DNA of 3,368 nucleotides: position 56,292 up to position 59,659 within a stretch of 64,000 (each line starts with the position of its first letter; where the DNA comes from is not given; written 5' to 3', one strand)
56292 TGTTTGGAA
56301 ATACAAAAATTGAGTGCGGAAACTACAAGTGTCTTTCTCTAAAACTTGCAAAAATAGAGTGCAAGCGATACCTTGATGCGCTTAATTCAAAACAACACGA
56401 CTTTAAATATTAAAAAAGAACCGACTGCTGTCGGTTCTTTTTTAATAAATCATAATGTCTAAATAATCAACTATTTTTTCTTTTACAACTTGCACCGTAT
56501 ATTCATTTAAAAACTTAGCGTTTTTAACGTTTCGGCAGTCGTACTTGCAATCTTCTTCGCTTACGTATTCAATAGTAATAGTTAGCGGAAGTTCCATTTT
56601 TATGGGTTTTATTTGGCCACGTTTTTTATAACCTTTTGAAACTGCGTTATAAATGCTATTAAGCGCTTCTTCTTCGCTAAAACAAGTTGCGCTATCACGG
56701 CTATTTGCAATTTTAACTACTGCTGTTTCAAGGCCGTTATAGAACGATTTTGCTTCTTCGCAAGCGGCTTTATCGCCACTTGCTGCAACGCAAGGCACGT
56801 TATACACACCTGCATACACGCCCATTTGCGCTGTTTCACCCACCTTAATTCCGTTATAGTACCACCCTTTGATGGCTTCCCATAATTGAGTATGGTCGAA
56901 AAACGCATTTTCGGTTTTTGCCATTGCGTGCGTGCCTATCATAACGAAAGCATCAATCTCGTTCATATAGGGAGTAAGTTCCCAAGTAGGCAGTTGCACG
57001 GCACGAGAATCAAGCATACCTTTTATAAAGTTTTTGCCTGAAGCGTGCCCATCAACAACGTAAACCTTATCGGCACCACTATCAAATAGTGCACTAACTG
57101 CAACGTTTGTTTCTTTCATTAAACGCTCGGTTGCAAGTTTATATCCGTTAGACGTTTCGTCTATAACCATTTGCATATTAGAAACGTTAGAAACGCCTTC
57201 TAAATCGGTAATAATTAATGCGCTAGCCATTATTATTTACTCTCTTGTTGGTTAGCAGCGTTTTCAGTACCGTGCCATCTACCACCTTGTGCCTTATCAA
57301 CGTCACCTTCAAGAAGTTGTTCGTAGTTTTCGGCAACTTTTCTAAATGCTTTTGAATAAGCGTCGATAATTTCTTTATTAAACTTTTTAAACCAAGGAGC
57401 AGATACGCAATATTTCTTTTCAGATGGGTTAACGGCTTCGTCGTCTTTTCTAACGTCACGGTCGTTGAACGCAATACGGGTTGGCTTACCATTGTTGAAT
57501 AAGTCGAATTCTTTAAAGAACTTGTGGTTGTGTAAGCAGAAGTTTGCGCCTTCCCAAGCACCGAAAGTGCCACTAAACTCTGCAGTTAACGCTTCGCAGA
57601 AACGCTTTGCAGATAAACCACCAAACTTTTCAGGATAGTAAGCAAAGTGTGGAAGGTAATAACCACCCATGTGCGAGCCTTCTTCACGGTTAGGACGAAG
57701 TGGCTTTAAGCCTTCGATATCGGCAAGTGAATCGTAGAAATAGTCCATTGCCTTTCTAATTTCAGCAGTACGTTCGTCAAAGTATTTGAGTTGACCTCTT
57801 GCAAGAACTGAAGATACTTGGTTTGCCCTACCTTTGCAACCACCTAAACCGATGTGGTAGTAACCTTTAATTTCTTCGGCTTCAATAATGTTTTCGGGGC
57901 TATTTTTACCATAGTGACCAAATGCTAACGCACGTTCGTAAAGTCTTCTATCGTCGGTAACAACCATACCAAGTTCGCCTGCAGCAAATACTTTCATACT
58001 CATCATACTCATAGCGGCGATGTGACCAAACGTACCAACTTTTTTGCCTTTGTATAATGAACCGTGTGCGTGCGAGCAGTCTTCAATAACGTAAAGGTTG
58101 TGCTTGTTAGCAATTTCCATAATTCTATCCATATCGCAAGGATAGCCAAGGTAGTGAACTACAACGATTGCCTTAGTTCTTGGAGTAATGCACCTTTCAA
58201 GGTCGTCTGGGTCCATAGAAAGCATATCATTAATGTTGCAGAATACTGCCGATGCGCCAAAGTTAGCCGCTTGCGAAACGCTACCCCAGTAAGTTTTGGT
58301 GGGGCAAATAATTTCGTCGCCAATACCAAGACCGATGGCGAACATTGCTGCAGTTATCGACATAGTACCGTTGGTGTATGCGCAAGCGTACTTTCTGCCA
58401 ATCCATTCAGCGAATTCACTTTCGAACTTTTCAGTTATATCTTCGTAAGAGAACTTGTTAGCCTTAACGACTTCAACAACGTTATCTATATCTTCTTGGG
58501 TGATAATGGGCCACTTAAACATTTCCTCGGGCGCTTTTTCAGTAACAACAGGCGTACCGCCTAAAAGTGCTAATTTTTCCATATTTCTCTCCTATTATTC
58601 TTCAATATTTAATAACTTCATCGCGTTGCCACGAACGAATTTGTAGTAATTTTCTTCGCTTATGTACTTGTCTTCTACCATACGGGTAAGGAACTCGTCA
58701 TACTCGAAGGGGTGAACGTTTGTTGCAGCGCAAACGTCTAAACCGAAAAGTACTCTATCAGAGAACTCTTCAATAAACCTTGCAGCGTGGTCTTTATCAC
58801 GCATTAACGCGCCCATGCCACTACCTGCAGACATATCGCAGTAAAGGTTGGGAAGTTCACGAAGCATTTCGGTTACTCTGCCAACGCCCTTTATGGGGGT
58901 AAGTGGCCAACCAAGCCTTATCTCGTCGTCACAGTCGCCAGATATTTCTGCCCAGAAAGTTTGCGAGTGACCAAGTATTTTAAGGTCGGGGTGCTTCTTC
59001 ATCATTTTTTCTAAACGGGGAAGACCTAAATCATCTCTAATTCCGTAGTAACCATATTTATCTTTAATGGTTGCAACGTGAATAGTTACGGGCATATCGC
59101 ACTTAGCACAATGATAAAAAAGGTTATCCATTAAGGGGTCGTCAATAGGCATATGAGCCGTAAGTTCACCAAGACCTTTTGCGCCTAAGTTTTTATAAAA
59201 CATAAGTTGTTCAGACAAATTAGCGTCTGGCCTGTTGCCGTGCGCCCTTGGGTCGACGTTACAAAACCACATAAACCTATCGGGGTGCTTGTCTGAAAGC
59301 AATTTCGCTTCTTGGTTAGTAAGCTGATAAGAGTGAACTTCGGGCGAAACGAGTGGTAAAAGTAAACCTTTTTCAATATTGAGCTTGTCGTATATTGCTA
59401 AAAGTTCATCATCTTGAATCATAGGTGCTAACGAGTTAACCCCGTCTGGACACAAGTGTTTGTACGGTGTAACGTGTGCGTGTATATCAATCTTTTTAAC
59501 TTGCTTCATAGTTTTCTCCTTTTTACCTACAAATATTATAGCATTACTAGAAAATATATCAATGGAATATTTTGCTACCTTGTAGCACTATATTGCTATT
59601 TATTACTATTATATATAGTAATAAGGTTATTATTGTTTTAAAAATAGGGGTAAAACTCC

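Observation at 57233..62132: Tandem duplication of a promoter-amidohydrolase-aminotransferase cassette with mosaic identity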

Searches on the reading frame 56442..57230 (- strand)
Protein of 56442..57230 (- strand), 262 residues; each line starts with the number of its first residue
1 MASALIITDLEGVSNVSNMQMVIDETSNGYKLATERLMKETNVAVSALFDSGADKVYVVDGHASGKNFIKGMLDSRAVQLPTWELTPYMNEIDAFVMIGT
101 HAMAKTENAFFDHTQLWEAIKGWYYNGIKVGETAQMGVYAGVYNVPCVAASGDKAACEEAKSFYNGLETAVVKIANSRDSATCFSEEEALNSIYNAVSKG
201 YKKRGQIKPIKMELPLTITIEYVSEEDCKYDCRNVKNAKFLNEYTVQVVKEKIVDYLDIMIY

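Call 5: search_protein_families(library=pfam, proteins=[window:56442-57230:-])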
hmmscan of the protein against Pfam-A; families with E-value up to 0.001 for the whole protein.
window:56442-57230:- (262 aa): 1 family
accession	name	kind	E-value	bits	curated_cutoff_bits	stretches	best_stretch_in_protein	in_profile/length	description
PF04951.18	Peptidase_M55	-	1.1e-49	169.7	25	1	5-259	4-261/264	D-aminopeptidase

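Call 10: search_protein_families(library=ncbifam, proteins=[window:56442-57230:-], max_evalue=0.01)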
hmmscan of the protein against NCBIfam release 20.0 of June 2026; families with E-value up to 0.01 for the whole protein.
window:56442-57230:- (262 aa): 1 family
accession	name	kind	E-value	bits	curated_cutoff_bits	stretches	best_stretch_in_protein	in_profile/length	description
NF058634.1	AmiPeptDppABac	equivalog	5.6e-27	94.8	430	1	6-228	5-229/274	D-aminopeptidase DppA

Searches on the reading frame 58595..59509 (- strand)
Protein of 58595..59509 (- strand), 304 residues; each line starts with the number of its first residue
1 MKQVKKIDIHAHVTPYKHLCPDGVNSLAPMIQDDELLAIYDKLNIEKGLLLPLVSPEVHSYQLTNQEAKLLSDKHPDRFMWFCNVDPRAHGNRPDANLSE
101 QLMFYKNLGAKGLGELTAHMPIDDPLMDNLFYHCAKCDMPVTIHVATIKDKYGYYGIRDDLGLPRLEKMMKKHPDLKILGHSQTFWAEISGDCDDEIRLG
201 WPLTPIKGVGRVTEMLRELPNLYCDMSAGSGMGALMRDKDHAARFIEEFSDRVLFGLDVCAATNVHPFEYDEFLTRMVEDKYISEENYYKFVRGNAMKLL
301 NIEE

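Call 5: search_protein_families(library=pfam, proteins=[window:58595-59509:-])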
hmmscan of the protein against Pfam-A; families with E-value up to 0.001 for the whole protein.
window:58595-59509:- (304 aa): 1 family
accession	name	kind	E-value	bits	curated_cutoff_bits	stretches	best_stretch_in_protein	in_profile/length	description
PF04909.20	Amidohydro_2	-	2.8e-11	44.2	26.4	1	64-301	65-288/289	Amidohydrolase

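Call 10: search_protein_families(library=ncbifam, proteins=[window:58595-59509:-], max_evalue=0.01)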
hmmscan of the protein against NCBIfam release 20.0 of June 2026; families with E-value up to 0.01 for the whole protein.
window:58595-59509:- (304 aa): 0 families

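Call 19: search_solved_structures(query=window:58595-59509:-, max_evalue=0.01)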
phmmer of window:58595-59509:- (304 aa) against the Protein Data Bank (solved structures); distinct sequences matched with E-value up to 0.01: 0.

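Call 48: find_homologous_proteins(query=window:58595-59509:-, max_evalue=1e-10)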
Query window:58595-59509:- (304 aa): 1451 proteins with E <= 1e-10 among 2192 candidates; the best 120 are listed.
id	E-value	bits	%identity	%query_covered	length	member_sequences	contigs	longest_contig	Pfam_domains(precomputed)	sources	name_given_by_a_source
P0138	1.5e-186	637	88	100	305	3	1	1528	PF04909.21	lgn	-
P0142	1.9e-180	617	85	100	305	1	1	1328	PF04909.21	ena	-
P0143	1.7e-164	565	75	100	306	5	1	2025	PF04909.21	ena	-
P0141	9.7e-157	539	74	100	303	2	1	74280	PF04909.21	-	-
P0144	4.1e-137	475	66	100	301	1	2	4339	PF04909.21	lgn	-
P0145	1.2e-136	473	65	100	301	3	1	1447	PF04909.21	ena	-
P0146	5.2e-136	471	66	99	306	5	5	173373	PF04909.21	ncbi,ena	-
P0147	2.3e-134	466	67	99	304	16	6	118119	PF04909.21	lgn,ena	-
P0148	3.0e-132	459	65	99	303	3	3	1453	PF04909.21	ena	-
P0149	1.7e-131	456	65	99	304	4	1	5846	PF04909.21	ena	-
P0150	3.9e-131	455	63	99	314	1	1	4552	PF04909.21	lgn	-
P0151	1.0e-130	454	65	99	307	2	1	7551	PF04909.21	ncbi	-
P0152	1.5e-130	453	63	100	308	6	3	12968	PF04909.21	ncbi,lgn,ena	-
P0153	5.1e-128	445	62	99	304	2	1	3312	PF04909.21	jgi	-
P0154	5.9e-128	445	62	100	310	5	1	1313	PF04909.21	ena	-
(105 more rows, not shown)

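Call 57: predict_structure(alignment_id=A1)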
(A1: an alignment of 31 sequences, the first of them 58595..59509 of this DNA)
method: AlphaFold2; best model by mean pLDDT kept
length: 304 residues; sequences in the alignment: 31
mean_pLDDT: 92.0   pTM: 0.91
mean pLDDT of the five models: 92.0, 91.6, 91.3, 91.0, 90.9
residues with pLDDT >= 90: 231; 70-90: 62; 50-70: 10; < 50: 1
segments of 3 or more residues with pLDDT < 50: none
pLDDT, mean of each block of 10 residues (from residue 1): 91 87 62 94 97 85 93 97 96 96 98 95 98 98 93 87 98 98 93 88 84 97 87 88 96 93 86 94 97 97 83
secondary structure, 60 per line:
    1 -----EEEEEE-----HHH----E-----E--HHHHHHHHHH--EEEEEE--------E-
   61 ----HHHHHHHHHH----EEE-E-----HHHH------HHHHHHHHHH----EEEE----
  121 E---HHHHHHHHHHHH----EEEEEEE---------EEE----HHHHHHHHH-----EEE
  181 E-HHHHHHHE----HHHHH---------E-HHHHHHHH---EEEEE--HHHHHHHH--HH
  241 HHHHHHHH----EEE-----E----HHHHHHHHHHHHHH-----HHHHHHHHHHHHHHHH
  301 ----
elements in order: E6-11 H33-42 E45-50 H65-74 E79-81 H89-92 H99-108 E113-116 H125-136 E141-147 E157-159 H164-172 E178-181 H183-189 H195-199 H211-218 E222-226 H229-236 H239-248 E253-255 H266-279 H285-300

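Call 59: fold_search(model_id=the predicted structure, library=pdb)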
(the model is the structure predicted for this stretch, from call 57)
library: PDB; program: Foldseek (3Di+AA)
matches with E <= 10: 1287; with E <= 0.001: 121
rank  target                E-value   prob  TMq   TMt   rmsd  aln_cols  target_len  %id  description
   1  2dvt_C                6.9e-11  1.00  0.63  0.59   7.9       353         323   18  Crystal Structure of 2,6-Dihydroxybenzoate Decarboxylase from Rhizobium (released 2006-09-19)
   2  2dvu_C                1.4e-10  1.00  0.61  0.58   7.8       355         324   17  Crystal Structure of 2,6-Dihydroxybenzoate Decarboxylase Complexed with 2,6-Dihydroxybenzoate (released 2006-09-19)
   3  2dvt_D                1.9e-10  1.00  0.63  0.60   8.0       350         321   18  Crystal Structure of 2,6-Dihydroxybenzoate Decarboxylase from Rhizobium (released 2006-09-19)
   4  2dvt_B                2.8e-10  1.00  0.61  0.58   8.4       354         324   18  Crystal Structure of 2,6-Dihydroxybenzoate Decarboxylase from Rhizobium (released 2006-09-19)
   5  3s4t_G                6.3e-10  1.00  0.62  0.58   7.9       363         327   17  Crystal structure of putative amidohydrolase-2 (EFI-target 500288)from Polaromonas sp. JS666 (released 2011-08-24)
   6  2dvt_A                6.7e-10  1.00  0.64  0.60   7.8       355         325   18  Crystal Structure of 2,6-Dihydroxybenzoate Decarboxylase from Rhizobium (released 2006-09-19)
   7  3s4t_A                1.4e-09  1.00  0.64  0.59   8.0       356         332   18  Crystal structure of putative amidohydrolase-2 (EFI-target 500288)from Polaromonas sp. JS666 (released 2011-08-24)
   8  3cjp_A                1.8e-09  1.00  0.60  0.68   4.8       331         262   17  Crystal structure of an uncharacterized amidohydrolase CAC3332 from Clostridium acetobutylicum (released 2008-03-25)
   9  2f6k_A                1.8e-09  1.00  0.56  0.56   6.8       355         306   14  Crystal Structure of Amidohydrorolase II; Northeast Structural Genomics Target LpR24 (released 2006-01-10)
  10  3irs_A                2.4e-09  1.00  0.61  0.66   5.2       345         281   16  CRYSTAL STRUCTURE OF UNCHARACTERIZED TIM-BARREL PROTEIN BB4693 FROM Bordetella bronchiseptica (released 2009-09-01)
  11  4i6k                  2.8e-09  1.00  0.61  0.68   4.9       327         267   14  Crystal structure of probable 2-PYRONE-4,6-DICARBOXYLIC ACID HYDROLASE ABAYE1769 (TARGET EFI-505029) from Acinetobacter  (released 2012-12-12)
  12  5vn5_C                3.2e-09  1.00  0.57  0.53   8.3       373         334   17  Crystal structure of LigY from Sphingobium sp. strain SYK-6 (released 2017-09-27)
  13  3s4t_C                4.5e-09  1.00  0.62  0.58   7.9       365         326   17  Crystal structure of putative amidohydrolase-2 (EFI-target 500288)from Polaromonas sp. JS666 (released 2011-08-24)
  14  4qro_E                5.1e-09  1.00  0.63  0.60   8.1       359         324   18  CRYSTAL STRUCTURE of DIHYDROXYBENZOIC ACID DECARBBOXYLASE BPRO_2061 (TARGET EFI-500288) FROM POLAROMONAS SP. JS666 WIT (released 2014-08-06)
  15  3nur                  5.4e-09  1.00  0.59  0.59   7.2       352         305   16  Crystal structure of a putative amidohydrolase from Staphylococcus aureus (released 2011-07-13)
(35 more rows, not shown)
